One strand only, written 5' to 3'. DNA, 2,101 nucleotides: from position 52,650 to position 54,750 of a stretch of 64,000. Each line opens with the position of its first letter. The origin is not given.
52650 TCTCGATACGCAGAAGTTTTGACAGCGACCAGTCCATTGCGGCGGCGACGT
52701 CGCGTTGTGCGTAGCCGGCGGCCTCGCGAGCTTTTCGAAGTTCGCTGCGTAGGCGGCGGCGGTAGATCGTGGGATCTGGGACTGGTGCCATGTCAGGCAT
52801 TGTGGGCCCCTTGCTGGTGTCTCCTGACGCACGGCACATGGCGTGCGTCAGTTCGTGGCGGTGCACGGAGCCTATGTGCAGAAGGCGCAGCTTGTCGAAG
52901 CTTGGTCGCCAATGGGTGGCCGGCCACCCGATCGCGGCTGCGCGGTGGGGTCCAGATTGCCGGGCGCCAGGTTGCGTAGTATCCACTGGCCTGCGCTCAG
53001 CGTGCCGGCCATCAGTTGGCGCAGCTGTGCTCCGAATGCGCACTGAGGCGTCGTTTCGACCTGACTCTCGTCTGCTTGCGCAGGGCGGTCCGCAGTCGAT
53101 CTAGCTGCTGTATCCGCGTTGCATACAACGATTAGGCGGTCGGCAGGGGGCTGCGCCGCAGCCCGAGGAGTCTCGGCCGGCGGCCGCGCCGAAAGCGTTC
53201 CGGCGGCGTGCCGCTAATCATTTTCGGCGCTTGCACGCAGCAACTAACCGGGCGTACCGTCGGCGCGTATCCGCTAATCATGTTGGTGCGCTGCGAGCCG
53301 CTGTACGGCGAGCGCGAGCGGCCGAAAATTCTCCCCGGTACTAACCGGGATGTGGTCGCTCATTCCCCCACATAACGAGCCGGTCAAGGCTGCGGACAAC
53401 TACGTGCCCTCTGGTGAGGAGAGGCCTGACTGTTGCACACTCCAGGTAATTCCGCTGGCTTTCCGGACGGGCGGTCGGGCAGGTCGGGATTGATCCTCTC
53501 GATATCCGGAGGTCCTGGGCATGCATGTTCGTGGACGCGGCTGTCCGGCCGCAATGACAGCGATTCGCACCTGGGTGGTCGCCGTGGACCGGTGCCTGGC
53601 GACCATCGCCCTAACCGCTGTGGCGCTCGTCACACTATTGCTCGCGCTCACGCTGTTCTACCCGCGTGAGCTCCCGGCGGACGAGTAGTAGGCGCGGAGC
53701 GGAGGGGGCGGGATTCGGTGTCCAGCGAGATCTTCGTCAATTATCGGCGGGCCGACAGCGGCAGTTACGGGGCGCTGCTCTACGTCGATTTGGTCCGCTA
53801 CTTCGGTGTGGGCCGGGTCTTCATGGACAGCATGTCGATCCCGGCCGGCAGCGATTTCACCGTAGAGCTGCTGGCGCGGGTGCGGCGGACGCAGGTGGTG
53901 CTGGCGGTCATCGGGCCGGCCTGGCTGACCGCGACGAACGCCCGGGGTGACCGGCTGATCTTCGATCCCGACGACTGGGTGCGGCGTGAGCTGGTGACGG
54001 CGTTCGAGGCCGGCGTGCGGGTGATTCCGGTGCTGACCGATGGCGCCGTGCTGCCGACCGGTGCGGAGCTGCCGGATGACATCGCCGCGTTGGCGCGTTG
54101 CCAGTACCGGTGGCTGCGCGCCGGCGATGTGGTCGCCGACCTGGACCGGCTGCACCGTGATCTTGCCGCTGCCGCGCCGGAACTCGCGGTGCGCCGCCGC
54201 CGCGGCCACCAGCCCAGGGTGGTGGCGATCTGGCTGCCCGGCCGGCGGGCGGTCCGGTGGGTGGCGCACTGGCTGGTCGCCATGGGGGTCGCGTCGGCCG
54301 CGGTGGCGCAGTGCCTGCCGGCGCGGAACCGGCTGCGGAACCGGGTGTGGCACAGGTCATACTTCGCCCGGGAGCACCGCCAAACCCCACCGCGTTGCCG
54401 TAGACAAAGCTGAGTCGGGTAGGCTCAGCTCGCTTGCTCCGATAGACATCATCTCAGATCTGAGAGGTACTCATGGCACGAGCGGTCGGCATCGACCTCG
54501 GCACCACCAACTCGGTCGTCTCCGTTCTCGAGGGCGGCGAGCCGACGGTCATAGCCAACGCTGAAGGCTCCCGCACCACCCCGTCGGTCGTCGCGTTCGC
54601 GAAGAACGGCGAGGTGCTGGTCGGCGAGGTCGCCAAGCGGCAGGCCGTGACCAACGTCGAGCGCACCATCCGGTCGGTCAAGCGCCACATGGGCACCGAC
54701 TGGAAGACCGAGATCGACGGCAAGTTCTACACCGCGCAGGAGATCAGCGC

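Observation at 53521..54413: Small-TM protein + TIR-domain protein with a hydrophobic tail: candidate two-gene NADase-type defence cassette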

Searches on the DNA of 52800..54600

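Call 18: search_rna_families(source=window, start=52800, end=54600, threshold=evalue, max_evalue=1)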
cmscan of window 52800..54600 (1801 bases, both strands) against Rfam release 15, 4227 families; matches with E-value up to 1: 0.
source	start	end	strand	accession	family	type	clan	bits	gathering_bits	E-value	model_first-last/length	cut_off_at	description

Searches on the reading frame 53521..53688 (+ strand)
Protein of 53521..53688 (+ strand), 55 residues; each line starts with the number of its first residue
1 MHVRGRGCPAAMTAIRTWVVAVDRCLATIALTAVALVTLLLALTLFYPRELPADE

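Call 3: search_protein_families(library=pfam, proteins=[window:53521-53688:+], max_evalue=0.1)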
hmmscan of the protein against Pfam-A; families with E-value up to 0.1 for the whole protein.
window:53521-53688:+ (55 aa): 0 families

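Call 4: search_protein_families(library=padloc, proteins=[window:53521-53688:+], max_evalue=0.1)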
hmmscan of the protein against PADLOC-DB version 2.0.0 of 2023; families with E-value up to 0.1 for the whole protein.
window:53521-53688:+ (55 aa): 0 families

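Call 5: search_protein_families(library=ncbifam, proteins=[window:53521-53688:+], max_evalue=0.1)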
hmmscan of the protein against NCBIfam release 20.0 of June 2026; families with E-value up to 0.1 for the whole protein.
window:53521-53688:+ (55 aa): 0 families

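Call 22: find_homologous_proteins(query=window:53521-53688:+, max_evalue=10)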
Query window:53521-53688:+ (55 aa): 3 proteins with E <= 10 among 3 candidates.
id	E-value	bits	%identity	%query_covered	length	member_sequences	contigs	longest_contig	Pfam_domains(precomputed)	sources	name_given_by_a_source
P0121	6.7e-27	109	98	100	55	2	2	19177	-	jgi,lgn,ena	-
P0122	5.0e-20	88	85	100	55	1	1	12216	-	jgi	jgi:hypothetical protein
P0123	6.3e-13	66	76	53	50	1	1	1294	-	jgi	jgi:hypothetical protein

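Call 23: find_encoding_contigs(protein=P0122, flank=5000, max_places=3)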
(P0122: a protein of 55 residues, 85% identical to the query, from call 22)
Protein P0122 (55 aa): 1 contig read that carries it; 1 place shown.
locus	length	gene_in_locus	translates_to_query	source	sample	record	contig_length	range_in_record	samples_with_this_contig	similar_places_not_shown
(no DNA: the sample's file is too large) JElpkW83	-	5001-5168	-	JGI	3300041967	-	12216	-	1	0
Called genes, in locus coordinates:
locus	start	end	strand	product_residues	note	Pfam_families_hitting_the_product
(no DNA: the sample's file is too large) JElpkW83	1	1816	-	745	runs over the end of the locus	PF12838:Fer4_7 (faint), PF00037:Fer4 (faint), PF12797:Fer4_2 (faint), PF13183:Fer4_8 (weak), PF13187:Fer4_9, PF13237:Fer4_10 (weak), PF02754:CCG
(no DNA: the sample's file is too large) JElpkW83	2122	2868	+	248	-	PF01987:AIM24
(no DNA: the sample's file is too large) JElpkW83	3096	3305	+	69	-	PF04149:DUF397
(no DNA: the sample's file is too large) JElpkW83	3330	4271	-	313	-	PF01381:HTH_3 (weak), PF13560:HTH_31, PF19054:DUF5753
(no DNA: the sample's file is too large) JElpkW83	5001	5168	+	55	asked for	-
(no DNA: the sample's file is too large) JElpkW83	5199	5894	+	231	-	PF13676:TIR_2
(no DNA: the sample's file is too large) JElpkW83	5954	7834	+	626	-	PF00012:HSP70, PF06723:MreB_Mbl, PF08841:DDR (faint), PF00012:HSP70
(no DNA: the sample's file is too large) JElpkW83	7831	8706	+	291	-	PF01025:GrpE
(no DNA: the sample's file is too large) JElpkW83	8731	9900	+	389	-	PF00226:DnaJ, PF01556:DnaJ_C, PF00684:DnaJ_CXXCXGXG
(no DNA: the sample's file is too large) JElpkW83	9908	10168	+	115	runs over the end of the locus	PF00376:MerR, PF13411:MerR_1, PF13591:MerR_2 (weak)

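Call 67: find_homologous_proteins(query=A6, max_evalue=1)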
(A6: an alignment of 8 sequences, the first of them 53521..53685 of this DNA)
Query A6 (8 sequences) (55 aa, profile of the alignment): 9 proteins with E <= 1 among 2339 candidates.
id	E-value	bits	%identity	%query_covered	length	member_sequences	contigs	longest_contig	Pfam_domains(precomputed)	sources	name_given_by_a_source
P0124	3.2e-23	99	72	53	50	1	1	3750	-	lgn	-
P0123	3.8e-23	99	76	53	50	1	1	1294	-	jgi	jgi:hypothetical protein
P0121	1.8e-22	97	98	100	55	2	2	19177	-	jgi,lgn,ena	-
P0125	4.5e-22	95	58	56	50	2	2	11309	-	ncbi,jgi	ncbi:MAG: hypothetical protein V7637_5804 [Mycobacteriales bacterium]|jgi:hypothetical protein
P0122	1.1e-21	94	85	100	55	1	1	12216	-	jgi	jgi:hypothetical protein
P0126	4.9e-21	92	51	85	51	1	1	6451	-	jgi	jgi:hypothetical protein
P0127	1.3e-20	91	52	91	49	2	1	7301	-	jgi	jgi:hypothetical protein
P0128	3.6e-20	89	45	100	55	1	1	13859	-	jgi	jgi:hypothetical protein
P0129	2.2e-18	83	60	45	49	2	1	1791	-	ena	-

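Call 68: find_encoding_contigs(protein=P0127, flank=5000, max_places=3)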
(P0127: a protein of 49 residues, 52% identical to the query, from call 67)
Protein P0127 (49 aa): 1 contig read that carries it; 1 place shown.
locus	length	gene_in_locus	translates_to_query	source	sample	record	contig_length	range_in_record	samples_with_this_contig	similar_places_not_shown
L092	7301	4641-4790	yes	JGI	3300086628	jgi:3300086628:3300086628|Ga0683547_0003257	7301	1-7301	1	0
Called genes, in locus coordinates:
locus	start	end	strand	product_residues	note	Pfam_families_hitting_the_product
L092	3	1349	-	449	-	?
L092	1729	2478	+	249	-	PF01987:AIM24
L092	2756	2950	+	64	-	PF04149:DUF397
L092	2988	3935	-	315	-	PF13560:HTH_31, PF19054:DUF5753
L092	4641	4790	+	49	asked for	-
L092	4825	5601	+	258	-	PF13676:TIR_2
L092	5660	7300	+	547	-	?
